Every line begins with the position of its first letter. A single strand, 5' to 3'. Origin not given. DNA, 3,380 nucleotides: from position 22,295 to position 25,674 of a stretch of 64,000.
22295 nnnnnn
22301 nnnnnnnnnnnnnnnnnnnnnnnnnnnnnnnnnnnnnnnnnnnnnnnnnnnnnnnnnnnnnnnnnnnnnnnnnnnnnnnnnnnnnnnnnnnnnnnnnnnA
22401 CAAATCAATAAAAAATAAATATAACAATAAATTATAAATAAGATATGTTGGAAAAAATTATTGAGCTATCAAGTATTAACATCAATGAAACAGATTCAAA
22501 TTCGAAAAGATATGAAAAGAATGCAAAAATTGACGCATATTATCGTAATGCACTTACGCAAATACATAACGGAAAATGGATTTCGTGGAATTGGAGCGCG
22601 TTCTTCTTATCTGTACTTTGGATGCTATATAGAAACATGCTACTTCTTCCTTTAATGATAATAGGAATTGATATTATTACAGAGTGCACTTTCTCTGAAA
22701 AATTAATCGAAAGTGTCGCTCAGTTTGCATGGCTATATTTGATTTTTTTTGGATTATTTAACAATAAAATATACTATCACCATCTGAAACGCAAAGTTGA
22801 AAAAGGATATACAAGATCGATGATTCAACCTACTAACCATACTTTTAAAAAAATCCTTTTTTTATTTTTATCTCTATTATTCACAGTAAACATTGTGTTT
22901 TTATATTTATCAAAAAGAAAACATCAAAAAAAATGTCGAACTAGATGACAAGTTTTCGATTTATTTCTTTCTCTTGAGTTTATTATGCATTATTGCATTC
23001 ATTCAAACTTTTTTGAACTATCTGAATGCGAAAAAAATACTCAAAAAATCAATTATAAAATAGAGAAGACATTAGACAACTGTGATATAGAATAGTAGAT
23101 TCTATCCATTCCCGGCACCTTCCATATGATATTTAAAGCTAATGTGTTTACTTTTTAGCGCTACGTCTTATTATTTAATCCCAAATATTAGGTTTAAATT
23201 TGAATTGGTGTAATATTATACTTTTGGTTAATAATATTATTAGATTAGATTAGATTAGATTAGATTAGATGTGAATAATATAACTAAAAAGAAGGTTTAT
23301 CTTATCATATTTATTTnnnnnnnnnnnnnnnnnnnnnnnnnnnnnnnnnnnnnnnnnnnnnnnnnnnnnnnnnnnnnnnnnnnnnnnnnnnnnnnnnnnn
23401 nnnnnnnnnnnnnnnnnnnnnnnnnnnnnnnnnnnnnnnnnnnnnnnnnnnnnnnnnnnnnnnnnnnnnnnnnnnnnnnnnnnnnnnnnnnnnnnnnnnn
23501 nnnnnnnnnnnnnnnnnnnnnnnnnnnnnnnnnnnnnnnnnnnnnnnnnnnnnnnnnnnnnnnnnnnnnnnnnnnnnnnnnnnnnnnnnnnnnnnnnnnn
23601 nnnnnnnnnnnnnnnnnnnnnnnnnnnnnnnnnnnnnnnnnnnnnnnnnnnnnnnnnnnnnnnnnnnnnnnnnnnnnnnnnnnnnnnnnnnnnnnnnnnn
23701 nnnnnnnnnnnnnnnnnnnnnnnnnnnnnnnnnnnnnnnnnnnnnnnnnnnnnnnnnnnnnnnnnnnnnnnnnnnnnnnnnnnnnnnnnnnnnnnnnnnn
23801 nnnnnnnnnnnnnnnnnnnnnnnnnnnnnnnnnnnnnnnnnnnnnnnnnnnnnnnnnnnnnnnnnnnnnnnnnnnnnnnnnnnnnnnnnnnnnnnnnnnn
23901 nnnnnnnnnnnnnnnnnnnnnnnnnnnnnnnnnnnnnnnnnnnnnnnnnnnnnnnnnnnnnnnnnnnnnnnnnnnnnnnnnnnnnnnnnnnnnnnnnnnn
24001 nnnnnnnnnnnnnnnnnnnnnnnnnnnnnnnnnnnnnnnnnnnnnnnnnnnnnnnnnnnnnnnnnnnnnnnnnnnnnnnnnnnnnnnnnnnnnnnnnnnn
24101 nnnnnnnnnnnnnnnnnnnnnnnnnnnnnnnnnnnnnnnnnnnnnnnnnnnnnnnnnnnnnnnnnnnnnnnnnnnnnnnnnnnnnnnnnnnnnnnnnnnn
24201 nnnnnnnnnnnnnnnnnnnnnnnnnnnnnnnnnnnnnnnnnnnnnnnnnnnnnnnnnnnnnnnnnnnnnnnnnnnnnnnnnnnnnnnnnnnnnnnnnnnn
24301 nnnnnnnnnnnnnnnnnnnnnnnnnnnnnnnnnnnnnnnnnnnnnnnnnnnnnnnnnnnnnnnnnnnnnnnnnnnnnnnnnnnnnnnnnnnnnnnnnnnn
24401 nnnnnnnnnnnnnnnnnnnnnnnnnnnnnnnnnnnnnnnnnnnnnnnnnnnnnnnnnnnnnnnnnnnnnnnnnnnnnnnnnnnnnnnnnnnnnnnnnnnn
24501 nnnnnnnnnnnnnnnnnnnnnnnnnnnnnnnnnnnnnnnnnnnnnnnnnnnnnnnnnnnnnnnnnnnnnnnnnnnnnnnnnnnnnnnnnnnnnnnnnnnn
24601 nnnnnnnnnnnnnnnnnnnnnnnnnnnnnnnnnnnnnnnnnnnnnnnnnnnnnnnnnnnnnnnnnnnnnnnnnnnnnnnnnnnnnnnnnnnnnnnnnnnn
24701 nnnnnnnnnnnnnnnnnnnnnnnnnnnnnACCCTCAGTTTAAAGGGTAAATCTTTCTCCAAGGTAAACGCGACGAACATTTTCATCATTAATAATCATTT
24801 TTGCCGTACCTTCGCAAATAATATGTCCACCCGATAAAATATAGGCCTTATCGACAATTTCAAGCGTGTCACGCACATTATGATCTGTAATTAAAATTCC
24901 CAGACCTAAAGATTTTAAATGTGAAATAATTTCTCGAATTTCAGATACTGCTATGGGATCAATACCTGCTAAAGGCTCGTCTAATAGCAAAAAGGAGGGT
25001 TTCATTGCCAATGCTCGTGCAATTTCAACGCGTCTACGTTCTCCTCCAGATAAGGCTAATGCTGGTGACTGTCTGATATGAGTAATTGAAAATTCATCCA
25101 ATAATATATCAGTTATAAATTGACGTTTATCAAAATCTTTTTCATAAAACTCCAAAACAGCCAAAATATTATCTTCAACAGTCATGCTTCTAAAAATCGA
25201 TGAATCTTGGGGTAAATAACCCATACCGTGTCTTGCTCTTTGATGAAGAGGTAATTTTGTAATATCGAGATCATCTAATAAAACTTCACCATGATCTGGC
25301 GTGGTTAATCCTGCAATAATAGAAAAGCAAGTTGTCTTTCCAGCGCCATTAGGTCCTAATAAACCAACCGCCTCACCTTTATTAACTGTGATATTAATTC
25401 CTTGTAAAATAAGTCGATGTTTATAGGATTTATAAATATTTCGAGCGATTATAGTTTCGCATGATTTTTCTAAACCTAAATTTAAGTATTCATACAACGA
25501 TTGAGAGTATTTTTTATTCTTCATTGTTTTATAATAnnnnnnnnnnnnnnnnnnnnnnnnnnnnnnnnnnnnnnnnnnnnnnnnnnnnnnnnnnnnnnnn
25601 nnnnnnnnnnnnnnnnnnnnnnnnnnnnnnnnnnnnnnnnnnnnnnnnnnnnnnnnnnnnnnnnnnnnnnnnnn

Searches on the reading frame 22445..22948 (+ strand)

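Call 66: search_protein_families(library=pfam, proteins=[window:22445-22948:+], max_evalue=0.001)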
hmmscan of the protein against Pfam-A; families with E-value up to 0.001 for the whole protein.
window:22445-22948:+ (167 aa): 1 family
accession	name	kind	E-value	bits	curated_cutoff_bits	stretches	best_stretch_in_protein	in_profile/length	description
PF10947.13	DUF2628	-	5.4e-07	30.4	23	1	44-116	19-93/93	Protein of unknown function (DUF2628)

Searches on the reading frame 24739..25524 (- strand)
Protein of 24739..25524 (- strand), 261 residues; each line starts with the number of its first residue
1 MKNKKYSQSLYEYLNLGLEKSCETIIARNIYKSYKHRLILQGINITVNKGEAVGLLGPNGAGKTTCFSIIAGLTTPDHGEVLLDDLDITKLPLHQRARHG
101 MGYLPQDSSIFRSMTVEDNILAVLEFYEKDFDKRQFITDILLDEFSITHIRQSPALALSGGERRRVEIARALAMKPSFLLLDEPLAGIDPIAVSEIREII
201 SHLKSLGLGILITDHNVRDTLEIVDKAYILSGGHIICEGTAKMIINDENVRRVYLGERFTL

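Call 66: search_protein_families(library=pfam, proteins=[window:24739-25524:-], max_evalue=0.001)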
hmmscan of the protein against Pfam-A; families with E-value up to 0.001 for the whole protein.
window:24739-25524:- (261 aa): 3 families
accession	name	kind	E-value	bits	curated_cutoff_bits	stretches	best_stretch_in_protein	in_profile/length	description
PF00005.33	ABC_tran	-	9.2e-36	123.9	25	1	40-186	1-137/137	ABC transporter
PF13304.12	AAA_21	-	2.5e-06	28.2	27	0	172-216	255-299/304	AAA domain, putative AbiEii toxin, Type IV TA system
PF12399.14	BCA_ABC_TP_C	-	5.7e-06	26.3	25.5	1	235-259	2-26/27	Branched-chain amino acid ATP-binding cassette transporter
